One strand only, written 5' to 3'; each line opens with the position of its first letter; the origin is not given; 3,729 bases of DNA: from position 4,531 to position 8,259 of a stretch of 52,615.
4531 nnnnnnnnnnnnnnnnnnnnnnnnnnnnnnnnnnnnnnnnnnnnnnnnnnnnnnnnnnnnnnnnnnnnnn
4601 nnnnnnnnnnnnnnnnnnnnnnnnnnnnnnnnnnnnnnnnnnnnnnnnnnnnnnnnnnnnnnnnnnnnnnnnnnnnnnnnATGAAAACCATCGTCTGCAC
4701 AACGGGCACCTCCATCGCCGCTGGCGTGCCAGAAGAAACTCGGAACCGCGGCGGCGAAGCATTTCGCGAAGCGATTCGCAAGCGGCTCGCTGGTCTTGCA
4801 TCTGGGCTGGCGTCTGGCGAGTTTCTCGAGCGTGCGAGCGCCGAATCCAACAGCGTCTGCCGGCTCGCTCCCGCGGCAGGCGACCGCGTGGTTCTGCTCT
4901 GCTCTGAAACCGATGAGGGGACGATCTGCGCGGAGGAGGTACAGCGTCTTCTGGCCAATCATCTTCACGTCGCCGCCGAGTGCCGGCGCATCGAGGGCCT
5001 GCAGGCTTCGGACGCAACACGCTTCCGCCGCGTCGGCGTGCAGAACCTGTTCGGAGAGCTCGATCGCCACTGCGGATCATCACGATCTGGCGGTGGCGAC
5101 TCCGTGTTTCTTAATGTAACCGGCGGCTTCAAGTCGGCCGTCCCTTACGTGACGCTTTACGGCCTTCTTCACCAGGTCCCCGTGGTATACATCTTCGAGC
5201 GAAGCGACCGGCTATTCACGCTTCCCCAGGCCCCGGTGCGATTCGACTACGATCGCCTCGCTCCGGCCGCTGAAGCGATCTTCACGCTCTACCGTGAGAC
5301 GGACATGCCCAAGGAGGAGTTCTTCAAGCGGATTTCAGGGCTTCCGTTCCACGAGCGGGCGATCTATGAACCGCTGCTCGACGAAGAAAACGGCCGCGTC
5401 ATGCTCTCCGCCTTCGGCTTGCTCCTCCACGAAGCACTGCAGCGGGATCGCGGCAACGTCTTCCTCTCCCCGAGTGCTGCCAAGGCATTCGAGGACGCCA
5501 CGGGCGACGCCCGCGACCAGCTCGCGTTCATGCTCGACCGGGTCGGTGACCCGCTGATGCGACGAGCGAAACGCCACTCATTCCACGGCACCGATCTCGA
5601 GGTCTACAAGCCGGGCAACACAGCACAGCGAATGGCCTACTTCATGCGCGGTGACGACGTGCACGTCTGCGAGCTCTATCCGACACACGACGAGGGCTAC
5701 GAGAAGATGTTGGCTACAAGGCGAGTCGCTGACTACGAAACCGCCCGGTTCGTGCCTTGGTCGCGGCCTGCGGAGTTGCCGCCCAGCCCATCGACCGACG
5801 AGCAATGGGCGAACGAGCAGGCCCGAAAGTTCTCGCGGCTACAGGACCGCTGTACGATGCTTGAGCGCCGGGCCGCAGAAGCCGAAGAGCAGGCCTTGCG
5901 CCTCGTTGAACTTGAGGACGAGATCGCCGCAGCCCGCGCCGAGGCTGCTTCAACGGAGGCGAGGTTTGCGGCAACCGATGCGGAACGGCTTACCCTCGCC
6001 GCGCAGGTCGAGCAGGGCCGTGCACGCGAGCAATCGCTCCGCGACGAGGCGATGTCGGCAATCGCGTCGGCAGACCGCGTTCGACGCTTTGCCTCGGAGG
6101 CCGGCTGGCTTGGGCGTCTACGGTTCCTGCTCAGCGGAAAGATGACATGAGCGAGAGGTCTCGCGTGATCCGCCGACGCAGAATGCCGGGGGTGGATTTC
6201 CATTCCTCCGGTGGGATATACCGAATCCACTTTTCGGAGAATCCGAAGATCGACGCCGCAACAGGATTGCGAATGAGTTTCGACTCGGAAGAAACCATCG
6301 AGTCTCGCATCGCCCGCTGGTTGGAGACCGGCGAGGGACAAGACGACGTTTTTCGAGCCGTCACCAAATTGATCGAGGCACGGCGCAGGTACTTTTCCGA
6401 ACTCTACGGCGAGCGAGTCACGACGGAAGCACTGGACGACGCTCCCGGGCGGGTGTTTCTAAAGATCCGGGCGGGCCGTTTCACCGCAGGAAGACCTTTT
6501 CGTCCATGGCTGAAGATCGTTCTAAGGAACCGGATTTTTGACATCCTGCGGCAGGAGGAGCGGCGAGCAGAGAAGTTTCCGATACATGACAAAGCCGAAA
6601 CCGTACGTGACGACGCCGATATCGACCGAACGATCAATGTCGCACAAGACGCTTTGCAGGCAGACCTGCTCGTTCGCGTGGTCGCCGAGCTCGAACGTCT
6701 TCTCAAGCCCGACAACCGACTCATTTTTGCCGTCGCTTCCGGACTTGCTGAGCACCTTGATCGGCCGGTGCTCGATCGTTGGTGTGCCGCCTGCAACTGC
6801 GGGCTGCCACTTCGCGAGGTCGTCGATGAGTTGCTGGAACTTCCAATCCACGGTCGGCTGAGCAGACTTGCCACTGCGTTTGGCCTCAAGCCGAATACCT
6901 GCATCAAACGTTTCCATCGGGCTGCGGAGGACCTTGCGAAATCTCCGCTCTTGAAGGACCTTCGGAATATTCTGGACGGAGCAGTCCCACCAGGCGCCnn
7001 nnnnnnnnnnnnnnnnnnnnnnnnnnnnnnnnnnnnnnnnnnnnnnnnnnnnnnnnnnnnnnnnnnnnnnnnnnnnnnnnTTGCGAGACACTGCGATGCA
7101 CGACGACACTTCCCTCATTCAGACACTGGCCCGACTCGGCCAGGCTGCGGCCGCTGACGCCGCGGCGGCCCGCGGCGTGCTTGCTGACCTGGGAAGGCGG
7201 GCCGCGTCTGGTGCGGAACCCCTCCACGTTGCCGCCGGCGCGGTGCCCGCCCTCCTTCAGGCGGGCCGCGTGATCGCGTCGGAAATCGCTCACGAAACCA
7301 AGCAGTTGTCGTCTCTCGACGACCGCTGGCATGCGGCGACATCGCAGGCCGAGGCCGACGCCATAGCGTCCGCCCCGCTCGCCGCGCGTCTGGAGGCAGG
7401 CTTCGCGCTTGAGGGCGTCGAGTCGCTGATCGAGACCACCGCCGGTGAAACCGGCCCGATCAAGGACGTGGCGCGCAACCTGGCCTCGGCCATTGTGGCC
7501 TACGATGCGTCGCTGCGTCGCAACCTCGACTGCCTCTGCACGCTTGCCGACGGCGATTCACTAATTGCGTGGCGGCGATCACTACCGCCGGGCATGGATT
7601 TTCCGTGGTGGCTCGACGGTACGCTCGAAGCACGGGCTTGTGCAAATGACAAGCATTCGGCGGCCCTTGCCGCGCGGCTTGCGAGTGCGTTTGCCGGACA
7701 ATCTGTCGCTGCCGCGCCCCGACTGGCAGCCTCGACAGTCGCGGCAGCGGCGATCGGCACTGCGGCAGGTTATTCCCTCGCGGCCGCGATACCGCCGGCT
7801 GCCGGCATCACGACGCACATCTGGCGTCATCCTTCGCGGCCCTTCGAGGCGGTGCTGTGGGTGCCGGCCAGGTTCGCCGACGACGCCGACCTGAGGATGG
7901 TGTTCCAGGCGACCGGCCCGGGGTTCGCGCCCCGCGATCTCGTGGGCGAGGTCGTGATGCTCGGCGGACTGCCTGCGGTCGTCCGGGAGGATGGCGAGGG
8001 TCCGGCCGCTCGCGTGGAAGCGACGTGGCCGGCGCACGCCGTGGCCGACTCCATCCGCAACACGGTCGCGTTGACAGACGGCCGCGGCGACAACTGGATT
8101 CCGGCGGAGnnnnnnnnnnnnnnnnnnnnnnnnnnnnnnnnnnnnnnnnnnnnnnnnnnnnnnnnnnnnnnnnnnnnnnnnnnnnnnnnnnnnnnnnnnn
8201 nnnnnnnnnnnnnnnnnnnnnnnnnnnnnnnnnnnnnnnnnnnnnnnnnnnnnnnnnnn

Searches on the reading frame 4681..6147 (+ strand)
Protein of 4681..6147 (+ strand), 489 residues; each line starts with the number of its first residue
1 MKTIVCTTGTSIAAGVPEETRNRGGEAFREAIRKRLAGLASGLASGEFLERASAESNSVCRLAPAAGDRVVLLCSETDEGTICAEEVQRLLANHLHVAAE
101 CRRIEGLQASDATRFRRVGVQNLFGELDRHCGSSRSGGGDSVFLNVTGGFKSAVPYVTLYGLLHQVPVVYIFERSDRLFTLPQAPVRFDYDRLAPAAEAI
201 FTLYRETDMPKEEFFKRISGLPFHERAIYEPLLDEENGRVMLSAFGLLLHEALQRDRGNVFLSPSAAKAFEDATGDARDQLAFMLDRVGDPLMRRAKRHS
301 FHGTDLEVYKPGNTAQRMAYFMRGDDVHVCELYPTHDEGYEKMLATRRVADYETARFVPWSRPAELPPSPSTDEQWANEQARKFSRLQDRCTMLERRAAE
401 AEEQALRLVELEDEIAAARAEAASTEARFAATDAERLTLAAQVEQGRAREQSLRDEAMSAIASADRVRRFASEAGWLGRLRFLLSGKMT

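Call 6: search_protein_families(library=pfam, proteins=[window:4681-6147:+], max_evalue=0.001)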
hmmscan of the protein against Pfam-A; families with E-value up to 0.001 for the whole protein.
window:4681-6147:+ (489 aa): 1 family
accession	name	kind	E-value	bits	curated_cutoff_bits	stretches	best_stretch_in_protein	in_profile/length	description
PF09651.16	Cas_APE2256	-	1.8e-24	86.5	24.8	1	51-183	2-135/136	CRISPR-associated protein (Cas_APE2256)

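Call 8: search_protein_families(library=padloc, proteins=[window:4681-6147:+], max_evalue=0.01)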
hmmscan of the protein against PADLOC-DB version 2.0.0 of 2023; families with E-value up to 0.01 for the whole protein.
window:4681-6147:+ (489 aa): 21 families
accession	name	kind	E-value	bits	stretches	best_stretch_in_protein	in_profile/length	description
PDLC01937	CARF7--CARF_RelE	-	3.4e-50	168.9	1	3-360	4-343/344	-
PDLC01033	CARF_RelE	-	4.4e-48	162.1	1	1-337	1-281/294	CARF+RelE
PDLC01939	CARF7--CARF_RelE_like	-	1.7e-47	160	1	1-331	1-334/370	-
PDLC01936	CARF7--CARF_RelE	-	7.4e-42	141.9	1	30-340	46-332/356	-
PDLC01931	CARF7--CARF_DUF2103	-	2.8e-34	116.8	1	1-265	1-246/340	-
PDLC01355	Csm6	-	7.1e-32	108.4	1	49-191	31-168/172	CAS-III; associated_signaling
PDLC01930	CARF7--CARF_DUF2103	-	9e-29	98.9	1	2-256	3-247/353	-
PDLC01969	CARF_RelE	-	3.9e-27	93.4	1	65-205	13-148/296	-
PDLC01634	Csm6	-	2.7e-25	87.1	1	51-183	2-129/130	CAS-III; associated_signaling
PDLC01934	CARF7--CARF_RelE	-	5.7e-25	86.1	1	47-256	62-261/359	-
PDLC01926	CARF7--CARF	-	2.3e-22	77.7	1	49-193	58-196/241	-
PDLC01307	Csm6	-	6.2e-17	59.9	1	49-186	31-158/169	CAS-III; associated_signaling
PDLC01927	CARF7--CARF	-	4.5e-14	50.4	1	1-182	1-172/297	-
PDLC01462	Csm6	-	8.4e-12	43.1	1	50-185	46-174/192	CAS-III; associated_signaling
PDLC01933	CARF7--CARF_HD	-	1.3e-11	41.8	1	107-193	134-216/670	-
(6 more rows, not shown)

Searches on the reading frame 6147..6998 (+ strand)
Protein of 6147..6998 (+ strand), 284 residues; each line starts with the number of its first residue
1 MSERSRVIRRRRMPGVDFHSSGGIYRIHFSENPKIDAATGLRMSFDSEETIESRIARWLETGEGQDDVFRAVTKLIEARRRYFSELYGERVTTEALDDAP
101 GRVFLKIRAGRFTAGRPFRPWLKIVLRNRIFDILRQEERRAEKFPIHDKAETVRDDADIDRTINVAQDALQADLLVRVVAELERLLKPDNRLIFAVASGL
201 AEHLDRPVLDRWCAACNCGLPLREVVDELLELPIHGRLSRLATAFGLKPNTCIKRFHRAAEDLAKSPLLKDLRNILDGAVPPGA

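Call 6: search_protein_families(library=pfam, proteins=[window:6147-6998:+], max_evalue=0.001)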
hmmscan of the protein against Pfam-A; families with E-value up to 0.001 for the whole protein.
window:6147-6998:+ (284 aa): 0 families

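Call 8: search_protein_families(library=padloc, proteins=[window:6147-6998:+], max_evalue=0.01)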
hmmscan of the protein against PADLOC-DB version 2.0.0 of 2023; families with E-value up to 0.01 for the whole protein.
window:6147-6998:+ (284 aa): 0 families

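Call 34: search_protein_families(library=pfam, proteins=[window:6147-6998:+], max_evalue=1)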
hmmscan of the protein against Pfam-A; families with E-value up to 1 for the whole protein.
window:6147-6998:+ (284 aa): 1 family
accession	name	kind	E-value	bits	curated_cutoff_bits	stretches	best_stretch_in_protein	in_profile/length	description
PF04542.20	Sigma70_r2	-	0.0076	16.5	24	1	109-140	38-71/71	Sigma-70 region 2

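Call 75: search_solved_structures(query=A7, max_evalue=10, show_alignments=2)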
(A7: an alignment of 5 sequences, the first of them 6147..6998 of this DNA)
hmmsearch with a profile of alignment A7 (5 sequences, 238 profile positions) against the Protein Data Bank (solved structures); distinct sequences matched with E-value up to 10: 14.
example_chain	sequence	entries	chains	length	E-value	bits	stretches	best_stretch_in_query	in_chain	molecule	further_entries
9m9d_F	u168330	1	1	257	0.003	20.7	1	53-141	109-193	ECF RNA polymerase sigma factor SigE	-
9m9e_F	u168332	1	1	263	0.0032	20.6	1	53-140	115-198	ECF RNA polymerase sigma factor SigE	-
9m98_F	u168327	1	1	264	0.0033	20.6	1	53-140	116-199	ECF RNA polymerase sigma factor SigE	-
5wuq_A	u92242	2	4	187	0.0054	19.9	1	53-99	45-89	ECF RNA polymerase sigma factor SigW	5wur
6dv9_F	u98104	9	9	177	0.0062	19.7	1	54-149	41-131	ECF RNA polymerase sigma factor SigL | RNA polymerase sigma factor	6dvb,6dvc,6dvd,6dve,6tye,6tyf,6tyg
8eoz_B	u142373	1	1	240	0.017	18.2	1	28-86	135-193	C3HR3_4r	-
6in7_B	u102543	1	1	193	0.023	17.8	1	50-139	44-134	RNA polymerase sigma-H factor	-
8z6g_B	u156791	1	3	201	0.024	17.8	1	50-139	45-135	RNA polymerase sigma factor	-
4cxf_A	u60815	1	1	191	0.035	17.2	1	30-160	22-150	RNA POLYMERASE SIGMA FACTOR CNRH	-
5zx2_F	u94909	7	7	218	0.19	14.8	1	72-114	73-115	ECF RNA polymerase sigma factor SigH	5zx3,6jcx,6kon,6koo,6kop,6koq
1or7_A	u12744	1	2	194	0.54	13.3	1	31-114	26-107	RNA polymerase sigma-E factor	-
6jbq_F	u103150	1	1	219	0.78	12.8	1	30-114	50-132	ECF RNA polymerase sigma-E factor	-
6jcy_F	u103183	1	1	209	0.99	12.4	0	71-141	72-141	ECF RNA polymerase sigma factor SigH,ECF RNA polymerase sigma factor SigE,ECF RNA polymera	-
5or5_A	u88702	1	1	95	1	12.4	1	28-101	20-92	ECF RNA polymerase sigma-E factor,ECF RNA polymerase sigma factor SigW,ECF RNA polymerase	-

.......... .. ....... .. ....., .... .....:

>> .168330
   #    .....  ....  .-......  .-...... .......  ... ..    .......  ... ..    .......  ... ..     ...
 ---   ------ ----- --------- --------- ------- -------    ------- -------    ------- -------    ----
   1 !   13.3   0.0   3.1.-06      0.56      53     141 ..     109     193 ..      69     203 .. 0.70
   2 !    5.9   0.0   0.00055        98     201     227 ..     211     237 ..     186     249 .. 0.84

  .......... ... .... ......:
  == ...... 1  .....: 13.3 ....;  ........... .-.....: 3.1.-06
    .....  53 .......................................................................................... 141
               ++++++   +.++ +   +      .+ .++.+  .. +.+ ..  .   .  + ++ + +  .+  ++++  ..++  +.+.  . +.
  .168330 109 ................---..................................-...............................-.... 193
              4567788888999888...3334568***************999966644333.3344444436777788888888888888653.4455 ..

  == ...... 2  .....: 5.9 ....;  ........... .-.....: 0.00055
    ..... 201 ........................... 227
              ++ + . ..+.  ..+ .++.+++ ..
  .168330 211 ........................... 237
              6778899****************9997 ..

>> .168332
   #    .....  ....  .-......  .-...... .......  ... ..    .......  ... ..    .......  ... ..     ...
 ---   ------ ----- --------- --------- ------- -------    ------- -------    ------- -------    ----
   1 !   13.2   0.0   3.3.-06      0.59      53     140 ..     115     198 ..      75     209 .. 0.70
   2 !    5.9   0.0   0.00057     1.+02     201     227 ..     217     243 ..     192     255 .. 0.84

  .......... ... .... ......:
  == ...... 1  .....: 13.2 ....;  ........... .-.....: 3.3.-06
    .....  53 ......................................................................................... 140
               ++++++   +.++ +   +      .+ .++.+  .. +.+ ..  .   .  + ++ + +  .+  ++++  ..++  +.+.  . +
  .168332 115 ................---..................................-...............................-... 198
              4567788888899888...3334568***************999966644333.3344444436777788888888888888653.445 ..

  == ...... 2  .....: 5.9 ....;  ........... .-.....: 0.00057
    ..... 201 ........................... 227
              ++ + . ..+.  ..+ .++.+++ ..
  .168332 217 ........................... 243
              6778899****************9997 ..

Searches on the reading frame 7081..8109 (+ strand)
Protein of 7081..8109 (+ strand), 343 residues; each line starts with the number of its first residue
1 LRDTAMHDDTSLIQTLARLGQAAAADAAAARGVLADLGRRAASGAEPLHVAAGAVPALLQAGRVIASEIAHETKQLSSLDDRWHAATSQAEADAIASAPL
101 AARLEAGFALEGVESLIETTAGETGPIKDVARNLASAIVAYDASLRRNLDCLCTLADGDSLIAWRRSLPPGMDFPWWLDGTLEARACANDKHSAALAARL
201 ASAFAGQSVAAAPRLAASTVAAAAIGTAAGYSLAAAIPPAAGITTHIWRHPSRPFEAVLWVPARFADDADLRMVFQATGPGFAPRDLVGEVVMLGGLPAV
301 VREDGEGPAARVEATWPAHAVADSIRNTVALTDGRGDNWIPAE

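Call 6: search_protein_families(library=pfam, proteins=[window:7081-8109:+], max_evalue=0.001)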
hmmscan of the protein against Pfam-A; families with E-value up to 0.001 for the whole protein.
window:7081-8109:+ (343 aa): 0 families

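Call 8: search_protein_families(library=padloc, proteins=[window:7081-8109:+], max_evalue=0.01)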
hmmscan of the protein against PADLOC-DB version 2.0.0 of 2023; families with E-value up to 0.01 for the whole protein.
window:7081-8109:+ (343 aa): 0 families

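Call 34: search_protein_families(library=pfam, proteins=[window:7081-8109:+], max_evalue=1)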
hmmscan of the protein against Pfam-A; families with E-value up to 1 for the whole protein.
window:7081-8109:+ (343 aa): 0 families

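Call 76: search_solved_structures(query=A8, max_evalue=10, show_alignments=1)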
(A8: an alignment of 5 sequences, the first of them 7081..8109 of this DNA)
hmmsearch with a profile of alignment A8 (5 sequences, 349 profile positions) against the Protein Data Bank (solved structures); distinct sequences matched with E-value up to 10: 2.
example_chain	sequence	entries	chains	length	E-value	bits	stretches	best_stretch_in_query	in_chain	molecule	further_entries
4qmk_A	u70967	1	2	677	0.33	13.1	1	85-147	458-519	Type III secretion system effector protein ExoU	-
7om2_A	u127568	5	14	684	1.1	11.4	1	20-80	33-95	RNA-dependent RNA polymerase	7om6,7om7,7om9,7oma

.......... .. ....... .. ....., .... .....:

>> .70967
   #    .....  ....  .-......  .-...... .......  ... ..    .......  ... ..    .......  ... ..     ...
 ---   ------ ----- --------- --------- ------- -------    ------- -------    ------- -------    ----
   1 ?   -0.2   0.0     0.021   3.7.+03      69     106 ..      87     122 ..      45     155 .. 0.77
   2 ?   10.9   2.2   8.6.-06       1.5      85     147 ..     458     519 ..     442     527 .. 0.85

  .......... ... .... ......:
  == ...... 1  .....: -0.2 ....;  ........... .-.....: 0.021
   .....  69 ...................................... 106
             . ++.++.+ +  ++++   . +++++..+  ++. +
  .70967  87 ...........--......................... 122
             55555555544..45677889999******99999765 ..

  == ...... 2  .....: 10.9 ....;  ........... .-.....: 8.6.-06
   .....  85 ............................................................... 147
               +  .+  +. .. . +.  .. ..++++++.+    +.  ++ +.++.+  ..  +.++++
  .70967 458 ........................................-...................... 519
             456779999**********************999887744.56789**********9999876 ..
